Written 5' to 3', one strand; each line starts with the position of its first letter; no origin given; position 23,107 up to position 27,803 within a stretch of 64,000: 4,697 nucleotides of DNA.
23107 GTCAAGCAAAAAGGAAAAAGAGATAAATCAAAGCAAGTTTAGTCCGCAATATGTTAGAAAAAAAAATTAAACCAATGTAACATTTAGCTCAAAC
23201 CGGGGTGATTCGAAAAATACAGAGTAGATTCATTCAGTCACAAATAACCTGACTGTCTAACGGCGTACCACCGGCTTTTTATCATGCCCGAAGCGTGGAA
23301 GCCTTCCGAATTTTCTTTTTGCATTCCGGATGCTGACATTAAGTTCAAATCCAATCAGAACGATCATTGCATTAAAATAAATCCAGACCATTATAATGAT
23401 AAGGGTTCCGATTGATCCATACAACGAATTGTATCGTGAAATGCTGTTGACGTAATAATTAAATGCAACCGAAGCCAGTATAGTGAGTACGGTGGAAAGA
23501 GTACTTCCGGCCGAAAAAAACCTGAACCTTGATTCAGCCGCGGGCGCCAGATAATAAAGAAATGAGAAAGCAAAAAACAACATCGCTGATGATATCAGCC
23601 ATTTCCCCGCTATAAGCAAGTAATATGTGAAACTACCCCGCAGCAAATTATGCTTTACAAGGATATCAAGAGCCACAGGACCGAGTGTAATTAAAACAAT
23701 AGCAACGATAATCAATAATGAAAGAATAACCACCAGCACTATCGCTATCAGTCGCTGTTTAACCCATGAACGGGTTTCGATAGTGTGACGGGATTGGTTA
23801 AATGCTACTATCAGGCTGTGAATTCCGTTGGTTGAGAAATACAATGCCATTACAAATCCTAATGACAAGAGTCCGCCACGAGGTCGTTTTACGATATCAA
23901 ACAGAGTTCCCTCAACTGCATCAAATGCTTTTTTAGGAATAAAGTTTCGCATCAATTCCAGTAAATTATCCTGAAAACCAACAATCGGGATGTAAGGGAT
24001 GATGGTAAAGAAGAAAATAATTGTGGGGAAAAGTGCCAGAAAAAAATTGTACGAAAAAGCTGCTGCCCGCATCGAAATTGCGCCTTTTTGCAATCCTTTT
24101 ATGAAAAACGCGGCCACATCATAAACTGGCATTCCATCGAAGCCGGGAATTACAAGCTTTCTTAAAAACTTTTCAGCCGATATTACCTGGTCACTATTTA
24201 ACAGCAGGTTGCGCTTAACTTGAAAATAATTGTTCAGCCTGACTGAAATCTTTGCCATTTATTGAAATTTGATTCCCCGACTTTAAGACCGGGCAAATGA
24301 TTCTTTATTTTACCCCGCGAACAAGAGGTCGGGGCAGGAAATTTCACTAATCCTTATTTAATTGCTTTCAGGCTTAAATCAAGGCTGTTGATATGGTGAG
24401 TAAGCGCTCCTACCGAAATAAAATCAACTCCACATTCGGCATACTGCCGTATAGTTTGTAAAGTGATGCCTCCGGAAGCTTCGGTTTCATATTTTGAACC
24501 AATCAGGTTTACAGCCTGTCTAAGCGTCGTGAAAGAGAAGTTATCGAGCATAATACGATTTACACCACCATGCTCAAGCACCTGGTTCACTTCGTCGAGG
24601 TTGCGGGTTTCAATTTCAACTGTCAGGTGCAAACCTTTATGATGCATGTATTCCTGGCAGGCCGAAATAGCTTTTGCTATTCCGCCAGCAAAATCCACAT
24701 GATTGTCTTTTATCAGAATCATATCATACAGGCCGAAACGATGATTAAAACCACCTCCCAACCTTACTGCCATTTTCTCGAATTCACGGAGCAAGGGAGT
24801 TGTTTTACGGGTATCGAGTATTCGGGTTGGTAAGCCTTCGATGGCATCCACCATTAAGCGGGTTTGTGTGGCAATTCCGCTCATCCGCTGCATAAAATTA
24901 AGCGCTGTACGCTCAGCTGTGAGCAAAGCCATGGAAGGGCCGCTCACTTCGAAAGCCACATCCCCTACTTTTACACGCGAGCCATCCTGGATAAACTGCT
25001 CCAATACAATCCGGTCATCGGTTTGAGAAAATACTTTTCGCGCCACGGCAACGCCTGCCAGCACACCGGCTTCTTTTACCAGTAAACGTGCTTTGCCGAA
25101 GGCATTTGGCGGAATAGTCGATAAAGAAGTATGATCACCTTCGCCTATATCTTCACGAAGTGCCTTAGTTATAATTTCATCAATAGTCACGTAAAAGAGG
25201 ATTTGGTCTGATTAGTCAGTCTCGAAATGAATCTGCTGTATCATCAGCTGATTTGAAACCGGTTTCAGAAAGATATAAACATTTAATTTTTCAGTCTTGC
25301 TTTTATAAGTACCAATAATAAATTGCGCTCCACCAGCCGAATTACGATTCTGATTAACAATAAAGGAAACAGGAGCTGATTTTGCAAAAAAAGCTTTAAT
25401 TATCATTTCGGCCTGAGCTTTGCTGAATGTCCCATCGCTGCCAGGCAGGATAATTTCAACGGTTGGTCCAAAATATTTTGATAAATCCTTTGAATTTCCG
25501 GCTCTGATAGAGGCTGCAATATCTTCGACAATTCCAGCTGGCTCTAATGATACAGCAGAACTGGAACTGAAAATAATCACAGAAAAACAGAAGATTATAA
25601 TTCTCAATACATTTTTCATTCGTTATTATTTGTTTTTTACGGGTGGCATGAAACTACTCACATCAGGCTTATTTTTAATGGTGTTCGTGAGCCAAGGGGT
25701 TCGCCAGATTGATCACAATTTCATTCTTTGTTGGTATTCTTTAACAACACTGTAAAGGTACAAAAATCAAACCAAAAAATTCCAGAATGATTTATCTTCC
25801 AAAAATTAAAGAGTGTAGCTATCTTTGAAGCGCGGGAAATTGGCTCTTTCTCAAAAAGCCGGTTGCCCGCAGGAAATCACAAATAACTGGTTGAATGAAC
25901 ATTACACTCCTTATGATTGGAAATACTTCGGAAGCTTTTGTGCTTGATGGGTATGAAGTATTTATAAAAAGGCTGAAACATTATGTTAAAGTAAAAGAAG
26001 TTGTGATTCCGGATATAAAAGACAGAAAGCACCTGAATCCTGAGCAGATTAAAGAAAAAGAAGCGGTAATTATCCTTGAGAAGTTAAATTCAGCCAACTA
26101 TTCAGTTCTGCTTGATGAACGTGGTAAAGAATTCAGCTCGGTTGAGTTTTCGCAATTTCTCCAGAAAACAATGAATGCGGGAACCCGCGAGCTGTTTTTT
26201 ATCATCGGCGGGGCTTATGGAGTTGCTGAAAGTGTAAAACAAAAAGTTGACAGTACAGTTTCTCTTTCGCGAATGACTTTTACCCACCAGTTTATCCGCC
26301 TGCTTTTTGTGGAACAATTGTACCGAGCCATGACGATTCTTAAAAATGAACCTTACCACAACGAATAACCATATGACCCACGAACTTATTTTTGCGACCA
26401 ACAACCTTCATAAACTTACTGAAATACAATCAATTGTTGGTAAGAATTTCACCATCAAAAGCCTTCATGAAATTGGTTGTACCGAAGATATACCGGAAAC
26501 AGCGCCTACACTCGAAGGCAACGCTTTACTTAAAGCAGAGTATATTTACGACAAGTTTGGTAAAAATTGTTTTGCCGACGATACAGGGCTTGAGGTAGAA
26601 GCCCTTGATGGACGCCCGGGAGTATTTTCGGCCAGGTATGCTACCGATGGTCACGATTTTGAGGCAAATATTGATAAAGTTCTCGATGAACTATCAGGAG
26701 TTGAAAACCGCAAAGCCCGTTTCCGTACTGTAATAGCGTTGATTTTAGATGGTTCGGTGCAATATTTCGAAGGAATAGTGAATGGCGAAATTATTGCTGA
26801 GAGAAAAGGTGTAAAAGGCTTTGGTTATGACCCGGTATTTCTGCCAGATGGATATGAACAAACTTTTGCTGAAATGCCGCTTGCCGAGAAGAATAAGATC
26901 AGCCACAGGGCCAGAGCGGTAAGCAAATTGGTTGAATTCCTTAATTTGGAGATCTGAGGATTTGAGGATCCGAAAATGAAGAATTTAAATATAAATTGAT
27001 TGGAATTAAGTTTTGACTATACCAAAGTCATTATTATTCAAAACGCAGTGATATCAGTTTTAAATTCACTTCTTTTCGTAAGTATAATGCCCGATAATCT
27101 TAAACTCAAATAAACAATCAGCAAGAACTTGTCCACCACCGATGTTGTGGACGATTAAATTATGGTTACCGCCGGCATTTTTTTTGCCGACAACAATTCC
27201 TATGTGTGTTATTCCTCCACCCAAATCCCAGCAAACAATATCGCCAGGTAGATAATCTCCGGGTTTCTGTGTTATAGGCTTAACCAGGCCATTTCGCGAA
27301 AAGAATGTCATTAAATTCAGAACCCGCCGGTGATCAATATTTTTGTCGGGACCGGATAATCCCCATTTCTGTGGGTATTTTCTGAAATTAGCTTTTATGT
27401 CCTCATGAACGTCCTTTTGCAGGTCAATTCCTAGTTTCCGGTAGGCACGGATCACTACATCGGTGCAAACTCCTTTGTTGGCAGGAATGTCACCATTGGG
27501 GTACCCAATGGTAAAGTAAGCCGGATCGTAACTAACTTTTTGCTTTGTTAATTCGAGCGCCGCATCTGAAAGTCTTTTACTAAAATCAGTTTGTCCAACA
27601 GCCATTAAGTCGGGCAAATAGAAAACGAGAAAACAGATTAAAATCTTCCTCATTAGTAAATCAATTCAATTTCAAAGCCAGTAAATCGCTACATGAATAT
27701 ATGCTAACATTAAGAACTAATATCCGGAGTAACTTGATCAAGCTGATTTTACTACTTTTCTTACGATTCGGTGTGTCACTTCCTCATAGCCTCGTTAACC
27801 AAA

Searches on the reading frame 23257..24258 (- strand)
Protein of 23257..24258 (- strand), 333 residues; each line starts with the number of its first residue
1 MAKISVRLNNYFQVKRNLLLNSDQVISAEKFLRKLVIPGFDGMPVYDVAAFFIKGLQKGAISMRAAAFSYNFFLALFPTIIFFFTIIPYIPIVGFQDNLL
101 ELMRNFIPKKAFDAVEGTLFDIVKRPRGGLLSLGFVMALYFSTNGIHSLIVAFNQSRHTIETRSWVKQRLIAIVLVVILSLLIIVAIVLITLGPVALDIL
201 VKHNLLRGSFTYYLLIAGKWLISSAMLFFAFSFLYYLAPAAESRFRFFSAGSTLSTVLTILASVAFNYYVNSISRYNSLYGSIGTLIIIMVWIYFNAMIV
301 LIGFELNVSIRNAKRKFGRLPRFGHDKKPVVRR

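Call 55: search_protein_families(library=pfam, max_evalue=0.0001, proteins=[window:23257-24258:-])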
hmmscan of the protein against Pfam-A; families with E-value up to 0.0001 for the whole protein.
window:23257-24258:- (333 aa): 1 family
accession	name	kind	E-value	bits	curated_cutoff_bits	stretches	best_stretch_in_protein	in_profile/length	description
PF03631.20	Virul_fac_BrkB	-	1.3e-58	199.1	33.7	1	59-313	3-258/259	Virulence factor BrkB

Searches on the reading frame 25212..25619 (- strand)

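Call 55: search_protein_families(library=pfam, max_evalue=0.0001, proteins=[window:25212-25619:-])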
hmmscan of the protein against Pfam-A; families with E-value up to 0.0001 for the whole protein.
window:25212-25619:- (135 aa): 1 family
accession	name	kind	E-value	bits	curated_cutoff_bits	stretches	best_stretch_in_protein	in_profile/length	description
PF16022.11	DUF4783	-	1.1e-27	96.5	24.1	1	32-133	2-102/102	Domain of unknown function (DUF4783)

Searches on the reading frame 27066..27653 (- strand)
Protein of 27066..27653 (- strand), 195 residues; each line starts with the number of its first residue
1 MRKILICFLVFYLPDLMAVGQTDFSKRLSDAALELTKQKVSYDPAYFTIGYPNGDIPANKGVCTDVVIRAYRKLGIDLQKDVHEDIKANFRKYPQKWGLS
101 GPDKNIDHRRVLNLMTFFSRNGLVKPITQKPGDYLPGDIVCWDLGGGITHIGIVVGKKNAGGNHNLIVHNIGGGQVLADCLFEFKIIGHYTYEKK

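Call 55: search_protein_families(library=pfam, max_evalue=0.0001, proteins=[window:27066-27653:-])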
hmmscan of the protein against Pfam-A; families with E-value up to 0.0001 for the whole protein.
window:27066-27653:- (195 aa): 1 family
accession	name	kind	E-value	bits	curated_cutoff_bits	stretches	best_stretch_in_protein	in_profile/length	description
PF06940.17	DUF1287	-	8.6e-66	221.1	25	1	30-192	2-163/163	Domain of unknown function (DUF1287)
